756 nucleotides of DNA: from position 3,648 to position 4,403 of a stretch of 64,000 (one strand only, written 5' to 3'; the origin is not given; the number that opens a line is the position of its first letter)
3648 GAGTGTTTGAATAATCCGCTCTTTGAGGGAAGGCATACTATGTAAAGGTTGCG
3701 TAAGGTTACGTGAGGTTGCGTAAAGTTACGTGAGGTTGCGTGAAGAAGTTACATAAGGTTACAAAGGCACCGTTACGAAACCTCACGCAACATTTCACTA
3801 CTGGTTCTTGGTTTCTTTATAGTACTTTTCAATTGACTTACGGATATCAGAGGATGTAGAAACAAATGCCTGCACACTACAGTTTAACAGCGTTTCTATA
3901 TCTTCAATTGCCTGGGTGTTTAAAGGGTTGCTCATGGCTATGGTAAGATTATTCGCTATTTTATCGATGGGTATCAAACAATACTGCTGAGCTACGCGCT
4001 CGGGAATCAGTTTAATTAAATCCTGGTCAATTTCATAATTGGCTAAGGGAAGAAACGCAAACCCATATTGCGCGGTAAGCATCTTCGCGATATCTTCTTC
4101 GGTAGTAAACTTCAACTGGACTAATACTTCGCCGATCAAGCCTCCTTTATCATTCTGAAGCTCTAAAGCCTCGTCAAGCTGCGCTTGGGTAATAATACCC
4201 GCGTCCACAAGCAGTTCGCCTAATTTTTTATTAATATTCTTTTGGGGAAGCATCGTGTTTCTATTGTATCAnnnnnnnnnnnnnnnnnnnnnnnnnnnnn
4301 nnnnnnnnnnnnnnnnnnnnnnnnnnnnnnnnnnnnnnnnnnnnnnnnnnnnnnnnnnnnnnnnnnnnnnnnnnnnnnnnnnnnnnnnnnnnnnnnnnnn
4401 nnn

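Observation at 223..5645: Split c-di-GMP-sensing module: stand-alone MshEN domain with a near-perfect receptor motif, next to two GspE/PilB ATPases whose own N-terminal motifs are degenerate, plus a catalytically dead GGDEF protein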

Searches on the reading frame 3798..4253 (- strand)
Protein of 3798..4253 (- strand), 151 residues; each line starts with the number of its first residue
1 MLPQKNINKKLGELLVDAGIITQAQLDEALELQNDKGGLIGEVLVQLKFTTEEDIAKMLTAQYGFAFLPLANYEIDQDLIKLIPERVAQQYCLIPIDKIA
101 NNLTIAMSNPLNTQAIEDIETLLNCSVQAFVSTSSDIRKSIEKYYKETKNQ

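Call 3: search_protein_families(library=pfam, proteins=[window:3798-4253:-], max_evalue=0.01)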
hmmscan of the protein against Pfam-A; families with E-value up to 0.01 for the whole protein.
window:3798-4253:- (151 aa): 2 families
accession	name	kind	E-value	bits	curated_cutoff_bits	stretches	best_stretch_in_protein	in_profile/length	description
PF05157.20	MshEN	-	3.9e-20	72.1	23.1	1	63-149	1-88/90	MshEN domain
PF10415.14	FumaraseC_C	-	0.0097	16.7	32.5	0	8-33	25-50/54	Fumarase C C-terminus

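Call 4: search_protein_families(library=ncbifam, proteins=[window:3798-4253:-], max_evalue=0.01)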
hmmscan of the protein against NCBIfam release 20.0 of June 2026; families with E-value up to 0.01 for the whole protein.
window:3798-4253:- (151 aa): 6 families
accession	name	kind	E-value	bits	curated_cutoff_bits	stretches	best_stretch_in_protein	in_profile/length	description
TIGR02538.1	type_IV_pilB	equivalog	3.9e-24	85.2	675.65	1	10-150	1-141/564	type IV-A pilus assembly ATPase PilB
NF053729.1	c-di-GMP_motif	domain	5.7e-18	64.5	38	1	10-62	1-53/53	cyclic di-GMP-binding domain-containing protein, MshE-related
NF008411.1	PRK11234.1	equivalog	8.7e-18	64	1170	1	3-150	476-622/723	cyclic di-3',5'-guanylate-activated glycosyltransferase NfrB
NF012033.0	PRK15489.1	equivalog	1.9e-14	52.8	537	1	8-144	490-626/703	glycosyl transferase family protein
TIGR03029.1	EpsG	equivalog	1.9e-08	33.8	313.8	1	9-80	3-74/274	chain length determinant protein tyrosine kinase EpsG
TIGR02533.1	type_II_gspE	equivalog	7.1e-05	21.7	630.25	1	81-150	2-71/486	type II secretion system ATPase GspE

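Call 6: search_solved_structures(query=window:3798-4253:-, max_evalue=0.01, show_alignments=4)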
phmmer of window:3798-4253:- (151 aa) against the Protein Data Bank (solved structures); distinct sequences matched with E-value up to 0.01: 17.
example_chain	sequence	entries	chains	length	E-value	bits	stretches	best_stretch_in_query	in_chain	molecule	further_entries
6f8l_G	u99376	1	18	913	3.2e-43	150.2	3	8-147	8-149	Type IV pilus assembly protein PilF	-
5zfr_A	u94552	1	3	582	2.1e-26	95.7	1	9-148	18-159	Type IV pilus biogenesis ATPase PilB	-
6olj_C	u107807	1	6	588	5.7e-25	91.1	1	9-148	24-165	Type IV pilus biogenesis ATPase PilB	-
5tsg_B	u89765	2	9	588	5.8e-25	91.1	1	9-148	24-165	Type IV pilus biogenesis ATPase PilB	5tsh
3jc8_Ba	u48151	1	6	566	6e-23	84.5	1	9-147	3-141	Type IV-A pilus assembly ATPase PilB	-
9g1w_A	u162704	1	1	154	2.6e-18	69.6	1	8-147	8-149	Type IV pilus assembly ATPase PilB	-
5htl_A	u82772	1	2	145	3.6e-17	65.9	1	3-120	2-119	MSHA biogenesis protein MshE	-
6ejf_G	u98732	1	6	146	1.3e-12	51.1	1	9-145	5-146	Type IV pilus assembly protein PilF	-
7lkm_A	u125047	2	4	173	4.5e-12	49.3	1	15-145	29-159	Pilus biogenesis protein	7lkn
7lko_B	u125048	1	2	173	8.6e-12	48.4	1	15-145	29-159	Pilus biogenesis protein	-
8pdk_A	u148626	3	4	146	3.3e-08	36.8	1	9-122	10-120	c-di-GMP binding domain of the ATPase enzyme PilF | ATP-binding motif-containing protein pilF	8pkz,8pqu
6ejf_J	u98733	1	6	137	3.9e-08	36.6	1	9-118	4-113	Type IV pilus assembly protein PilF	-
8pfa_A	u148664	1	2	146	7.6e-08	35.7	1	9-122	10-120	c-di-GMP binding domain of the ATPase enzyme PilF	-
9gl5_A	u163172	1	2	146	8.4e-08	35.5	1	9-122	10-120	ATP-binding motif-containing protein pilF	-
9glg_A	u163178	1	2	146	8.9e-08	35.4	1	9-122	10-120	ATP-binding motif-containing protein pilF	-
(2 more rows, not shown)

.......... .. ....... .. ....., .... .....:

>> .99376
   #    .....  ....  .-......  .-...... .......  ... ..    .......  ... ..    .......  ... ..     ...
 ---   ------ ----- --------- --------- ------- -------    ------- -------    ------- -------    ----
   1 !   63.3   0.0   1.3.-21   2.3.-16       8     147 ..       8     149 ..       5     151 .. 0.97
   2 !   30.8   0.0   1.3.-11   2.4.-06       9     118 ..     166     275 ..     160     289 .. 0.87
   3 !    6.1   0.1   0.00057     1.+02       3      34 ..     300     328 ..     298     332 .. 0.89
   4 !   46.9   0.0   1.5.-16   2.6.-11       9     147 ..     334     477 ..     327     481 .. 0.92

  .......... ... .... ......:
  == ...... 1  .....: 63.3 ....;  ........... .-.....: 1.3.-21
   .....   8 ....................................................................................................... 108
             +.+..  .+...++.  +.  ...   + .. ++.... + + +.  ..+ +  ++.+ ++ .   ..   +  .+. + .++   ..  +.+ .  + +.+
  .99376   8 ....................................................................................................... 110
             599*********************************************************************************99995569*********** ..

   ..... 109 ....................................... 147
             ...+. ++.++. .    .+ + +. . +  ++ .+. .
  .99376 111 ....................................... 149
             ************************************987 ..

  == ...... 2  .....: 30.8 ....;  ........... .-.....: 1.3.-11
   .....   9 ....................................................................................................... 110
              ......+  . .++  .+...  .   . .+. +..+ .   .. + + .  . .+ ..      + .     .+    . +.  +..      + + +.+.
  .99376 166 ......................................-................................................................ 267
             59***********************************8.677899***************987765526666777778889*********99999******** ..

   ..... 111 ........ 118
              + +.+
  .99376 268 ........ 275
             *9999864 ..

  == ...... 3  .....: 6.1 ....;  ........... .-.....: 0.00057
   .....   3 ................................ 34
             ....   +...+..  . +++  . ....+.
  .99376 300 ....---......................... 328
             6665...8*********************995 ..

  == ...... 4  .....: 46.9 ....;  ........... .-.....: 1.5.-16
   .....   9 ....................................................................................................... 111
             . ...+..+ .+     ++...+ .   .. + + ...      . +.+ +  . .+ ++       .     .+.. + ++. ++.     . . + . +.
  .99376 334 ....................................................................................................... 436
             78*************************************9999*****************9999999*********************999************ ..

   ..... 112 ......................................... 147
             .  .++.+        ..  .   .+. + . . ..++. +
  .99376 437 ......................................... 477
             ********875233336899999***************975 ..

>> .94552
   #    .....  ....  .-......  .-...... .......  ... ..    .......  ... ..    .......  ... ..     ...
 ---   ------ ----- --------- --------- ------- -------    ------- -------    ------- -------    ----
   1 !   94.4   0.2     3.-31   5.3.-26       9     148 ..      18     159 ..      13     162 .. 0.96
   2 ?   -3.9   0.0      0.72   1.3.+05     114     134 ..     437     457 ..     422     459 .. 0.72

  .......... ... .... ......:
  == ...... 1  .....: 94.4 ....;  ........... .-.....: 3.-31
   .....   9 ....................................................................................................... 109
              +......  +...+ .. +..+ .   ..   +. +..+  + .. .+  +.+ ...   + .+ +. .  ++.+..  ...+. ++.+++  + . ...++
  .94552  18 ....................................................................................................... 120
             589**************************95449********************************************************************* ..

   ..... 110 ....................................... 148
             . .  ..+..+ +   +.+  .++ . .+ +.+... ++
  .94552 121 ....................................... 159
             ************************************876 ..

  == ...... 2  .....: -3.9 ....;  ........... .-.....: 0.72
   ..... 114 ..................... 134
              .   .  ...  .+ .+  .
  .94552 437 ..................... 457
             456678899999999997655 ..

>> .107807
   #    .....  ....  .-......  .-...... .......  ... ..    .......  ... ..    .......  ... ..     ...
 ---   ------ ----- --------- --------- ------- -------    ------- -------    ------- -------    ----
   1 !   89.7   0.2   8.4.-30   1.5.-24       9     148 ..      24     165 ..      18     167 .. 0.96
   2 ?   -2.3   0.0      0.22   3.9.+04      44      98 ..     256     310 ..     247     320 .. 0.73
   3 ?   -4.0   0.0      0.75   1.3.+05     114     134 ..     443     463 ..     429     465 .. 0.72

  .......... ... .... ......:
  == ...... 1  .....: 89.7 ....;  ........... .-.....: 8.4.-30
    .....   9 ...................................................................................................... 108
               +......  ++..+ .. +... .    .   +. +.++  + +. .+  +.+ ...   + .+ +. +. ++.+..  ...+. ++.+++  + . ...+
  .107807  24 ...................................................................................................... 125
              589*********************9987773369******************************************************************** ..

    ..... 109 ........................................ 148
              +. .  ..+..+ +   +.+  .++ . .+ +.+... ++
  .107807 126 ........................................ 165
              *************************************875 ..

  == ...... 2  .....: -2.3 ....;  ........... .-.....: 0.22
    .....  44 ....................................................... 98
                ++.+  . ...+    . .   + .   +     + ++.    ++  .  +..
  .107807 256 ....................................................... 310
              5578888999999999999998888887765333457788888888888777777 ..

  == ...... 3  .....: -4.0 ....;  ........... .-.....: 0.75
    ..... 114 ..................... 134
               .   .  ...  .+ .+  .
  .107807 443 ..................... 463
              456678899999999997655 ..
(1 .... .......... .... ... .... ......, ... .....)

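Call 7: find_encoding_contigs(protein=window:3798-4253:-, flank=10000, max_places=6)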
Protein window:3798-4253:- (151 aa): 22 contigs read that carry it; 6 places shown.
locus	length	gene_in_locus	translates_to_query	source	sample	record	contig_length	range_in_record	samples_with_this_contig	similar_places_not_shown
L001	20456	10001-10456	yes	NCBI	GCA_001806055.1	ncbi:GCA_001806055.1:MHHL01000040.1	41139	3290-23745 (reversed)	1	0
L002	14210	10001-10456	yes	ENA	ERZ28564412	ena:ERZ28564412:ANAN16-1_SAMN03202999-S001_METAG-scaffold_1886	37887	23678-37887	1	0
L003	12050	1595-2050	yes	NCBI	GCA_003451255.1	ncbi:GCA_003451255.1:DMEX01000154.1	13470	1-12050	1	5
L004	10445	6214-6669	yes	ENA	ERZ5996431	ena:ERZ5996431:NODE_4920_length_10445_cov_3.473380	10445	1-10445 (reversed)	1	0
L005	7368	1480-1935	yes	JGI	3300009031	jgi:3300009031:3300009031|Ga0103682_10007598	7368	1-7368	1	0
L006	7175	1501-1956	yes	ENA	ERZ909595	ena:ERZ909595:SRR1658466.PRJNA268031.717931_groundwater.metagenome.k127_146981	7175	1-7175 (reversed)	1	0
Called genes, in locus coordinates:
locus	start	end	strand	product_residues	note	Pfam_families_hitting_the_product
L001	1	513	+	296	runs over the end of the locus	PF01479:S4, PF00849:PseudoU_synth_2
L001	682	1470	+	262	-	-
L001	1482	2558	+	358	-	PF06723:MreB_Mbl, PF00022:Actin (weak), PF11104:PilM_2 (faint), PF00012:HSP70, PF14450:FtsA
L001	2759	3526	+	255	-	PF04085:MreC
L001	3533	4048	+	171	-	PF04093:MreD (weak)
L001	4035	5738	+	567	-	PF03717:PBP_dimer, PF00905:Transpeptidase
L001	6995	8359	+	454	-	PF19864:Radical_SAM_N2, PF04055:Radical_SAM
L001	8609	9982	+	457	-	PF00672:HAMP (weak), PF01590:GAF, PF13185:GAF_2, PF00990:GGDEF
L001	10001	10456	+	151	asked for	PF05157:MshEN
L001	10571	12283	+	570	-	PF05157:MshEN, PF00437:T2SSE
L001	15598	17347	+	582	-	PF00580:UvrD-helicase, PF13245:AAA_19 (weak), PF01443:Viral_helicase1 (faint), PF13361:UvrD_C, PF13538:UvrD_C_2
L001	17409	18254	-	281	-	PF02401:LYTB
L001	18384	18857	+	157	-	PF03061:4HBT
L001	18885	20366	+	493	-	PF00501:AMP-binding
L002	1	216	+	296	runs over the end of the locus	PF01479:S4, PF00849:PseudoU_synth_2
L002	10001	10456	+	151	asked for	PF05157:MshEN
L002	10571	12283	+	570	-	PF05157:MshEN, PF00437:T2SSE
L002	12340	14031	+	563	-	PF05157:MshEN, PF00437:T2SSE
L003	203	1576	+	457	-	PF00672:HAMP (weak), PF01590:GAF, PF13185:GAF_2, PF00990:GGDEF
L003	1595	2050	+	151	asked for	PF05157:MshEN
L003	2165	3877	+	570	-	PF05157:MshEN, PF00437:T2SSE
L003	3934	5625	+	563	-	PF05157:MshEN, PF00437:T2SSE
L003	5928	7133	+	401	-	PF28597:T2SSF_N (weak), PF00482:T2SSF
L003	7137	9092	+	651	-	PF00580:UvrD-helicase, PF13245:AAA_19, PF13604:AAA_30 (faint), PF01443:Viral_helicase1 (faint), PF13361:UvrD_C, PF13538:UvrD_C_2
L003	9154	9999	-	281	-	PF02401:LYTB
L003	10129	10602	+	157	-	PF03061:4HBT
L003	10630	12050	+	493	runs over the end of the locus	PF00501:AMP-binding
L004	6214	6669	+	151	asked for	PF05157:MshEN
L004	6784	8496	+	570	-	PF05157:MshEN, PF00437:T2SSE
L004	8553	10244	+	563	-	PF05157:MshEN, PF00437:T2SSE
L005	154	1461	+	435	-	PF00672:HAMP (weak), PF01590:GAF, PF13185:GAF_2, PF00990:GGDEF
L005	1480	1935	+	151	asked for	PF05157:MshEN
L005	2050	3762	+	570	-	PF05157:MshEN, PF00437:T2SSE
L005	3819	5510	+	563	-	PF05157:MshEN, PF00437:T2SSE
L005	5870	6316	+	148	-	-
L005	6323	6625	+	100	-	-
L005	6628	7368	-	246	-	?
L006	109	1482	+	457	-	PF00672:HAMP (weak), PF01590:GAF, PF13185:GAF_2, PF00990:GGDEF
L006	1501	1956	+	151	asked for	PF05157:MshEN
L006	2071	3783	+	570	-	PF05157:MshEN, PF00437:T2SSE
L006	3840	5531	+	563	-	PF05157:MshEN, PF00437:T2SSE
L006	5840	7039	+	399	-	PF00482:T2SSF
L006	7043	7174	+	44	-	?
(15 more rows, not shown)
